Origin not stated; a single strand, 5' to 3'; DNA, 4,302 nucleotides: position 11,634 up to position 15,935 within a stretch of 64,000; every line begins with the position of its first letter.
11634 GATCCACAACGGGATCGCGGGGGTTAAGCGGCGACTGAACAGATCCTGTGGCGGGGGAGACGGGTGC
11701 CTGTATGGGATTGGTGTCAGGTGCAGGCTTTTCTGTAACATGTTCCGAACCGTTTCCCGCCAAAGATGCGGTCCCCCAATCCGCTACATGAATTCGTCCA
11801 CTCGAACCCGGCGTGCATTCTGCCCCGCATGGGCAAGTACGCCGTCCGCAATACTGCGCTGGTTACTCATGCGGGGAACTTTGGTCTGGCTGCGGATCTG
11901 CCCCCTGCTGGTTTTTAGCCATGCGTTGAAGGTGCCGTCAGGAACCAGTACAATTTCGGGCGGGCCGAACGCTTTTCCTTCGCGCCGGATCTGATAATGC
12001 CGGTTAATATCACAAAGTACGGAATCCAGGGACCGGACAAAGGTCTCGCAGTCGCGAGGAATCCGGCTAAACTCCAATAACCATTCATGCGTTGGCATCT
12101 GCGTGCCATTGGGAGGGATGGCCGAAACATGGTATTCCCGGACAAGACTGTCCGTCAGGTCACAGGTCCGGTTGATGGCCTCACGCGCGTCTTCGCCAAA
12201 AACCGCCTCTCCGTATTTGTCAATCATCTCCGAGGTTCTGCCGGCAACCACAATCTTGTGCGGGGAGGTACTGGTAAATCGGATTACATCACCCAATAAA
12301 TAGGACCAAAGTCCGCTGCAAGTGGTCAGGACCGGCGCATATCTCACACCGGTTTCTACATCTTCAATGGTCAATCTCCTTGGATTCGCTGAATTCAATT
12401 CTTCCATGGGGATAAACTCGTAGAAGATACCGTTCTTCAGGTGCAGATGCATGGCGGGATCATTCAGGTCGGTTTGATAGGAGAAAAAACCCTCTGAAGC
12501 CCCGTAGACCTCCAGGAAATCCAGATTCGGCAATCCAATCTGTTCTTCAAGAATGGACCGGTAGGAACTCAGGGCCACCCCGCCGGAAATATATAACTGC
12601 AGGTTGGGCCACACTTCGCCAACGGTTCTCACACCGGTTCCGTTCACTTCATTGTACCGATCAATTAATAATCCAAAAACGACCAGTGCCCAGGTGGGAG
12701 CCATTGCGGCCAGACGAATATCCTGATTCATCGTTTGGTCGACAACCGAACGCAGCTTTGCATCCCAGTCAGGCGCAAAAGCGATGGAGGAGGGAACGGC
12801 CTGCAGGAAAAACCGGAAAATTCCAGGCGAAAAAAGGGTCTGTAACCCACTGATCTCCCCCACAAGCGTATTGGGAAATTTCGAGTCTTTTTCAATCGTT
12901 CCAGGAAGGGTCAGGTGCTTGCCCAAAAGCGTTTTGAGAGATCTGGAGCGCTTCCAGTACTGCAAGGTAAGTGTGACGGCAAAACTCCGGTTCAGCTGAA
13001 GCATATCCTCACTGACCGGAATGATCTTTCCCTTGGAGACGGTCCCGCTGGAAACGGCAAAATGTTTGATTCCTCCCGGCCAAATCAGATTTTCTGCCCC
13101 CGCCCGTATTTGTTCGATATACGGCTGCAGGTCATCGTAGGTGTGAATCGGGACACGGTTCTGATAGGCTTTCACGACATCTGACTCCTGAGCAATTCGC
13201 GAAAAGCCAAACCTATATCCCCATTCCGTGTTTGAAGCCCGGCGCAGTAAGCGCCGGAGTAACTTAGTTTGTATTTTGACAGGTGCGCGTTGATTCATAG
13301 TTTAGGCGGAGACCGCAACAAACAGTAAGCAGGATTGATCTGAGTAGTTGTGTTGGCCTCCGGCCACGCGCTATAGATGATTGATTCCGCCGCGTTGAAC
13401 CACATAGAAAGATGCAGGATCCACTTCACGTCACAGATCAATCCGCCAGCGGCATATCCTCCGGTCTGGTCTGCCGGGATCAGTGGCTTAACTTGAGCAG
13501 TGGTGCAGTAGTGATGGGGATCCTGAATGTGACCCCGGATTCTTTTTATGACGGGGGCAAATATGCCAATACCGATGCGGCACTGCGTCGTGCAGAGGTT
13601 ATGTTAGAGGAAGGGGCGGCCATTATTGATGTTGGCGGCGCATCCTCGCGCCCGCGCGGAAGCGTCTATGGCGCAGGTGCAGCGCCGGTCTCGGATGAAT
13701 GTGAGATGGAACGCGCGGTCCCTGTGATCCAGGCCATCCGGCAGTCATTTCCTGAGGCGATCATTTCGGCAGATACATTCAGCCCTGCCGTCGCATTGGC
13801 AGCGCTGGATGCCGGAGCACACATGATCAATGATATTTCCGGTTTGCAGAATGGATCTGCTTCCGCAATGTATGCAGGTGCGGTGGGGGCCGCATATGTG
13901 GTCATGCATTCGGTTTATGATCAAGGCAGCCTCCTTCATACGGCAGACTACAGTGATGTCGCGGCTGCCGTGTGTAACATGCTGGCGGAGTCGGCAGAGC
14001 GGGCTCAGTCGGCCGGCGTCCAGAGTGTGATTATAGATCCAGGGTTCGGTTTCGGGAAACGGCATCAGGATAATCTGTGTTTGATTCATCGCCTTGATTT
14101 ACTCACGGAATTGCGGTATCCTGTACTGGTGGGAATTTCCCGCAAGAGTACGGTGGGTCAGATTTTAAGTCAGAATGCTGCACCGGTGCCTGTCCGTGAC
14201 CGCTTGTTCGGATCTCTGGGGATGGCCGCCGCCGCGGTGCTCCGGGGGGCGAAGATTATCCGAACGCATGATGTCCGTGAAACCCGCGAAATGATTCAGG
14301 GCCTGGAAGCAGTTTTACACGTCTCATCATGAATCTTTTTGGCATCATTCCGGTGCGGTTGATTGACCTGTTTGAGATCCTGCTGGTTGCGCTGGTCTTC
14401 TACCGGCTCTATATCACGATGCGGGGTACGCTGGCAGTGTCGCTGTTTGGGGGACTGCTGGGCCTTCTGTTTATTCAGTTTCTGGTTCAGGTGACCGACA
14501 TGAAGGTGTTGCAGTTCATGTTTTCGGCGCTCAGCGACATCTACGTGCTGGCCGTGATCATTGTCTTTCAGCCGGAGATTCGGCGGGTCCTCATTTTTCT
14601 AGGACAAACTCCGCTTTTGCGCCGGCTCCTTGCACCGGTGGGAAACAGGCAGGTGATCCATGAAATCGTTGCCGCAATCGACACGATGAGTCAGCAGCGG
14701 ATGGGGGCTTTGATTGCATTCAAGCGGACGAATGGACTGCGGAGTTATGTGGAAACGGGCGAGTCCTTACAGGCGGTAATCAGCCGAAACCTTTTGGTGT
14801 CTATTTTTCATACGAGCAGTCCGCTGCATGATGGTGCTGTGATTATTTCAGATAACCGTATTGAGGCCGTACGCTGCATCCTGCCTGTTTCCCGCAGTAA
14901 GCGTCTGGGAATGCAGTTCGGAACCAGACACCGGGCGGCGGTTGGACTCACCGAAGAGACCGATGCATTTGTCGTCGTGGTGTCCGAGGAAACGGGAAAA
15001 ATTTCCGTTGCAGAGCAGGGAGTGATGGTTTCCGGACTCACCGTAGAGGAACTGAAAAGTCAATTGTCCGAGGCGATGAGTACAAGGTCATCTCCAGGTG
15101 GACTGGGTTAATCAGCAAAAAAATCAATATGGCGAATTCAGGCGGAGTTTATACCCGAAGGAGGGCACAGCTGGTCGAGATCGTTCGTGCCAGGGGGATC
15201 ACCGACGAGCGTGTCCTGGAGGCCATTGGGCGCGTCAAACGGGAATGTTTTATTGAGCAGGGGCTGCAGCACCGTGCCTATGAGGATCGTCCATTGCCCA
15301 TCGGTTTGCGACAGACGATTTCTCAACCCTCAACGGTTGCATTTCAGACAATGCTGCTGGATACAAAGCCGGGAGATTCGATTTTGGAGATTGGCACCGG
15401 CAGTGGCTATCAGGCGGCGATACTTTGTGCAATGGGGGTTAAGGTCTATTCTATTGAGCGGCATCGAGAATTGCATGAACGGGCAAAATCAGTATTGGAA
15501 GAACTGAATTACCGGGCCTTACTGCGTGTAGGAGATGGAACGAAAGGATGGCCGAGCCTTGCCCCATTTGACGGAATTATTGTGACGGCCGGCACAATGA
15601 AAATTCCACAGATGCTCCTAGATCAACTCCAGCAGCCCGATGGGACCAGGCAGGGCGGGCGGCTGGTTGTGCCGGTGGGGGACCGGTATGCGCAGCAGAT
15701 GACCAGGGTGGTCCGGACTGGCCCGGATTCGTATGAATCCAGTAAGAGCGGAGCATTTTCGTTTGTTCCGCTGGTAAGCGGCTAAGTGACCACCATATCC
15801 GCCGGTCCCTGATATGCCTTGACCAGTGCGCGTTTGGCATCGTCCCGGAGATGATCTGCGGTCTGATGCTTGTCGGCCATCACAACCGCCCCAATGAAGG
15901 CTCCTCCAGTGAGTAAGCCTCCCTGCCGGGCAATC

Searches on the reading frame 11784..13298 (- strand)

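Call 10: search_protein_families(library=pfam, proteins=[window:11784-13298:-])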
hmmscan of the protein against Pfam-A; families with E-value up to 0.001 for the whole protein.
window:11784-13298:- (504 aa): 3 families
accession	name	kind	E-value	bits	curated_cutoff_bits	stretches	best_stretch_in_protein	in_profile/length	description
PF03321.19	GH3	-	1.4e-37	130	23.6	2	4-118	10-120/304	GH3 family N-terminal domain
PF23572.1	GH3_C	-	6.6e-20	72.4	23.6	1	369-481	1-118/119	GH3 family C-terminal domain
PF23571.1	GH3_M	-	1.7e-17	63.7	23.6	1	286-353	3-74/75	GH3 family central domain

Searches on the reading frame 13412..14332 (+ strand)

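Call 10: search_protein_families(library=pfam, proteins=[window:13412-14332:+])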
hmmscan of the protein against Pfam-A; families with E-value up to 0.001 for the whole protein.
window:13412-14332:+ (306 aa): 1 family
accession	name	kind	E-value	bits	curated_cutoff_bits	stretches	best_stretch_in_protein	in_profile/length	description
PF00809.28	Pterin_bind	-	8.2e-68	229.1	25.5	1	35-286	1-244/244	Pterin binding enzyme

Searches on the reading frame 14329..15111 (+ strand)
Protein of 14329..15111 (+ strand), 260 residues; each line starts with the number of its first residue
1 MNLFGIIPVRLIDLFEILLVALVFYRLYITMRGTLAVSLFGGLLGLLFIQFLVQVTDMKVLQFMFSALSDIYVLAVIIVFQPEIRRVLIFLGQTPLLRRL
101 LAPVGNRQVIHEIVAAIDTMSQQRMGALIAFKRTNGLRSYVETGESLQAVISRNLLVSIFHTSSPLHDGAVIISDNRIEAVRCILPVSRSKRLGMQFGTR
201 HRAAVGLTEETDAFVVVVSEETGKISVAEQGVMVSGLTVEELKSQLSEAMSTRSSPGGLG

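Call 10: search_protein_families(library=pfam, proteins=[window:14329-15111:+])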
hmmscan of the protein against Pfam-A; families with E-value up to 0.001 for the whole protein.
window:14329-15111:+ (260 aa): 2 families
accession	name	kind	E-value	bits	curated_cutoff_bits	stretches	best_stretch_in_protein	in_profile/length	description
PF02457.21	DAC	-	2.2e-42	143.8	27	1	115-232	2-118/119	DisA bacterial checkpoint controller nucleotide-binding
PF19293.4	CdaA_N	-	2.6e-09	37.6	23.8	1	9-84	5-81/81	CdaA N-terminal transmembrane domain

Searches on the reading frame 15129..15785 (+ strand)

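Call 10: search_protein_families(library=pfam, proteins=[window:15129-15785:+])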
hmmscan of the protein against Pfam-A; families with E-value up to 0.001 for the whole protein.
window:15129-15785:+ (218 aa): 3 families
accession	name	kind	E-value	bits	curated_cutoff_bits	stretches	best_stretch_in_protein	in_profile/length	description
PF01135.25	PCMT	-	7.5e-55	186.4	20.3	1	12-217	3-207/210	Protein-L-isoaspartate(D-aspartate) O-methyltransferase (PCMT)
PF13649.12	Methyltransf_25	-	5.5e-05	24.2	27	1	85-155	1-73/97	Methyltransferase domain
PF13489.12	Methyltransf_23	-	0.00061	20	27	1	75-154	16-89/164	Methyltransferase domain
